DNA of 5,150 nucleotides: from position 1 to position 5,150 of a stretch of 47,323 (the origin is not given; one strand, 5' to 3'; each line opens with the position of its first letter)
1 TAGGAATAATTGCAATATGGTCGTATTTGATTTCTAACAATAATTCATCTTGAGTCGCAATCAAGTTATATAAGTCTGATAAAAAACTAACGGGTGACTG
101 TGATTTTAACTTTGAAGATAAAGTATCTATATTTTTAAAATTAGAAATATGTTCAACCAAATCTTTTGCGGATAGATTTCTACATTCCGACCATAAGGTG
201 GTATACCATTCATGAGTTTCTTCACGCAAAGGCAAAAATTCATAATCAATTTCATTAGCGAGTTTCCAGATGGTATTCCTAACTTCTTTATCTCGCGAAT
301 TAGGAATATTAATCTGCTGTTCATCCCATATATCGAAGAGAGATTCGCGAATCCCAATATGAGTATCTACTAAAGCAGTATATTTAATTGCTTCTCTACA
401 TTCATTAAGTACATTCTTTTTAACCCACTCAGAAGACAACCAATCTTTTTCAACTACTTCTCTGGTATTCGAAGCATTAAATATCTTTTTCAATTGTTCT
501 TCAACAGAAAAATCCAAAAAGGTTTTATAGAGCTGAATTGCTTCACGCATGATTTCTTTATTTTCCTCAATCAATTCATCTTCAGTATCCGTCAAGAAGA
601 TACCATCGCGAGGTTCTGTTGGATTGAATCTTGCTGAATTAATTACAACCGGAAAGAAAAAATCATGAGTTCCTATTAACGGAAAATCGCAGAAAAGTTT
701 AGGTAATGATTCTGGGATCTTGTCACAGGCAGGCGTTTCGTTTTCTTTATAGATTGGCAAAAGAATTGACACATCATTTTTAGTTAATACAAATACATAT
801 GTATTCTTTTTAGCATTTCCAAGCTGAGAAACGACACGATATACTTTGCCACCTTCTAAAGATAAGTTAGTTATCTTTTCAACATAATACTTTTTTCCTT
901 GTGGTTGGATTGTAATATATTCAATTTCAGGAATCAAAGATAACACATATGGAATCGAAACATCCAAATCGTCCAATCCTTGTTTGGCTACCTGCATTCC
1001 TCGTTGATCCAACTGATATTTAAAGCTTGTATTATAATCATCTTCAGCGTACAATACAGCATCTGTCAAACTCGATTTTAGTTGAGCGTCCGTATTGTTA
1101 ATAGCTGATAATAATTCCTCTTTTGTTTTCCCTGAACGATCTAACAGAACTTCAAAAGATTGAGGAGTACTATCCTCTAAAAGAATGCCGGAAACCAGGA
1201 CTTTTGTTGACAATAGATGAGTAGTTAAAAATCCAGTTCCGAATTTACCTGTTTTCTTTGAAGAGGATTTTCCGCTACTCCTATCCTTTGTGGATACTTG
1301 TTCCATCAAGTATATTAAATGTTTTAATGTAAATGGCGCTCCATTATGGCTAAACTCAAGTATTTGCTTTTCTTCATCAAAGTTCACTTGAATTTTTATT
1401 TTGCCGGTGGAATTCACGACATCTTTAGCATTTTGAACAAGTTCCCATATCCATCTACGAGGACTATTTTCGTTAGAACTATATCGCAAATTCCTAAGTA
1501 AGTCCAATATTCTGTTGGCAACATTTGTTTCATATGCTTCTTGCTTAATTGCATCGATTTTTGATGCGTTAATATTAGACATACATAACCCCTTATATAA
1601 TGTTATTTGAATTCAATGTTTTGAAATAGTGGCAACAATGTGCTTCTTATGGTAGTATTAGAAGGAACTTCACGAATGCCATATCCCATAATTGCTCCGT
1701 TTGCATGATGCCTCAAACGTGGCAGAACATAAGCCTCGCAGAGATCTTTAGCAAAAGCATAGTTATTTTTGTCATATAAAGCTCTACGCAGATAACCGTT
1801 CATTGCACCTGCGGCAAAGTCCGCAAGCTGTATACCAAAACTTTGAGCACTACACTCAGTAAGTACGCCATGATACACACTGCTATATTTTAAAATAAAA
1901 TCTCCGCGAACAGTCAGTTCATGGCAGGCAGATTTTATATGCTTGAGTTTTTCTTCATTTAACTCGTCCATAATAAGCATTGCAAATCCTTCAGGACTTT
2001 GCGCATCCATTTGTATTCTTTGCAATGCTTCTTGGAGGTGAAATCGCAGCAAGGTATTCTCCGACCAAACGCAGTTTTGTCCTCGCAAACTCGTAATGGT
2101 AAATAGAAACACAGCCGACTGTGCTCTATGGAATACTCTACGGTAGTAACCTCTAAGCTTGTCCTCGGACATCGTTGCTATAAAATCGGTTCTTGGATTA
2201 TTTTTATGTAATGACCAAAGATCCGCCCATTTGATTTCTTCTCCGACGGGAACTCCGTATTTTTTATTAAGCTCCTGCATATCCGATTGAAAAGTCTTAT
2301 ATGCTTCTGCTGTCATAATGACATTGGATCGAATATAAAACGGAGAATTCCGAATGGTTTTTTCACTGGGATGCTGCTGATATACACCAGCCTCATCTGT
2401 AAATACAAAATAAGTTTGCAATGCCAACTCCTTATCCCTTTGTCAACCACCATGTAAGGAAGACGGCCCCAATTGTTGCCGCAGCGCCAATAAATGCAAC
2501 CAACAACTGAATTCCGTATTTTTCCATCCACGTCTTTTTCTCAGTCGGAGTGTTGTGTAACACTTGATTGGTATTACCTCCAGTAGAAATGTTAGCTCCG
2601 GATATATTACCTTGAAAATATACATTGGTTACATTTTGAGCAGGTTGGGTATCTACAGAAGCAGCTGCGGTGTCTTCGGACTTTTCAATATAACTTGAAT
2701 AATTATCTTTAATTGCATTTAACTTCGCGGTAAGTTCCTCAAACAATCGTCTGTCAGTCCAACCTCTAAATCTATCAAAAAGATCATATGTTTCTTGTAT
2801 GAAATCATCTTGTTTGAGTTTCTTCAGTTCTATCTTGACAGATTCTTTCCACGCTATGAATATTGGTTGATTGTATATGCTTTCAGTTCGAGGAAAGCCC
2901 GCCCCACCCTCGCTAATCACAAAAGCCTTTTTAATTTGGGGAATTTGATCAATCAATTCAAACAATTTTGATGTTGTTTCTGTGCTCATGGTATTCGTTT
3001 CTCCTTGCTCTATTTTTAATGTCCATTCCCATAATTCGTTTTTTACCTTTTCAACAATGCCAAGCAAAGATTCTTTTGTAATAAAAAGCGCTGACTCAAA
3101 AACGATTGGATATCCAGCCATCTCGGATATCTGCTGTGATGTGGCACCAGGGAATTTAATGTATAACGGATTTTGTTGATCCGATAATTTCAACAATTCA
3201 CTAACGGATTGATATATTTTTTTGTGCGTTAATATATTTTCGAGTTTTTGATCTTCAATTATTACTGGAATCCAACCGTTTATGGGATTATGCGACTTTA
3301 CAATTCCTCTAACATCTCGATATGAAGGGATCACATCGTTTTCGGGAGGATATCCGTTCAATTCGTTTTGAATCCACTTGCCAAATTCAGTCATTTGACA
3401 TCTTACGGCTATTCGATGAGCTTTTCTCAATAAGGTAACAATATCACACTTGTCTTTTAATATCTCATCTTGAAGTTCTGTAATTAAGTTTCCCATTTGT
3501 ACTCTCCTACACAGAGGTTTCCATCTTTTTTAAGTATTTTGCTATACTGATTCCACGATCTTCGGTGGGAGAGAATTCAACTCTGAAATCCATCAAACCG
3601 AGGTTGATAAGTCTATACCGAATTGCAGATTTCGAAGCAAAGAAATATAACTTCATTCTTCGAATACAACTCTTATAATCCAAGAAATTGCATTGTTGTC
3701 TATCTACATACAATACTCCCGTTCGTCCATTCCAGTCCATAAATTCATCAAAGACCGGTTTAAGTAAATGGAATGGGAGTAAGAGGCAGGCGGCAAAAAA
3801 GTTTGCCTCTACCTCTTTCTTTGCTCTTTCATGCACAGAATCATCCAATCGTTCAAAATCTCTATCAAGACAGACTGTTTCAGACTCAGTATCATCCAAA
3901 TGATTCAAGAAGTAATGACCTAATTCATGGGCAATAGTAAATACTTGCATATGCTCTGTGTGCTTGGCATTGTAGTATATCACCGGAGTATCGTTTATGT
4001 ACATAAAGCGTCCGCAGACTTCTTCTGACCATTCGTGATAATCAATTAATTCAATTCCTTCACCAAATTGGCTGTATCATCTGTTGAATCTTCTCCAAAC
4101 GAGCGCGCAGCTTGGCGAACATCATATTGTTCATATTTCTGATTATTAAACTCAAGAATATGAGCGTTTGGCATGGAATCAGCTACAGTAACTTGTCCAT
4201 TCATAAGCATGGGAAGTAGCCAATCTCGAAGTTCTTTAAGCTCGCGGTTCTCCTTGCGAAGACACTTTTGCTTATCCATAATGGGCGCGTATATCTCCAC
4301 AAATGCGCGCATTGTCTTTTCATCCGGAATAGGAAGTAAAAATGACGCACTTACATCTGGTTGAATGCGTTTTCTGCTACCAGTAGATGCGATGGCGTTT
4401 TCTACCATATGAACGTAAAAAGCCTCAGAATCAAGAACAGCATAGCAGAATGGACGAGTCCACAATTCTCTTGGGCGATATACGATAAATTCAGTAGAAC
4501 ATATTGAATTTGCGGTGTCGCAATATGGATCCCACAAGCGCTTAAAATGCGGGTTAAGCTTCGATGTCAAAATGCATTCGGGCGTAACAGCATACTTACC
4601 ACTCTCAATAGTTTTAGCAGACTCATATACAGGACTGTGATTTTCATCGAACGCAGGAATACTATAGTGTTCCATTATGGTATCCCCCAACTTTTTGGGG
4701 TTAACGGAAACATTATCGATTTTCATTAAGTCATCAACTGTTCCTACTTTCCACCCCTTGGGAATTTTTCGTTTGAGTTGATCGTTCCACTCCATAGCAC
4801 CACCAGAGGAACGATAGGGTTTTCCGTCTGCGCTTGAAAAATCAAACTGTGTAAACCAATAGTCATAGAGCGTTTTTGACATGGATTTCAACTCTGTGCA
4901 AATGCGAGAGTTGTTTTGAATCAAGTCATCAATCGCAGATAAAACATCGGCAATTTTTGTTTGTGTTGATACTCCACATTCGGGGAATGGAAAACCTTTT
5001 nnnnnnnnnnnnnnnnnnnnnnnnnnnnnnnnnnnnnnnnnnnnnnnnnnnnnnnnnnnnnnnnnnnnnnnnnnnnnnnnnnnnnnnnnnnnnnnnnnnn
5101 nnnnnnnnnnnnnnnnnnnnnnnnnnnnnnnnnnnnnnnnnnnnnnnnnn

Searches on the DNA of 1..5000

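Call 86: search_rna_families(source=window, start=1, end=5000, threshold=evalue, max_evalue=1)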
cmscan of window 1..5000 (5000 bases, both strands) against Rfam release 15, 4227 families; matches with E-value up to 1: 0.
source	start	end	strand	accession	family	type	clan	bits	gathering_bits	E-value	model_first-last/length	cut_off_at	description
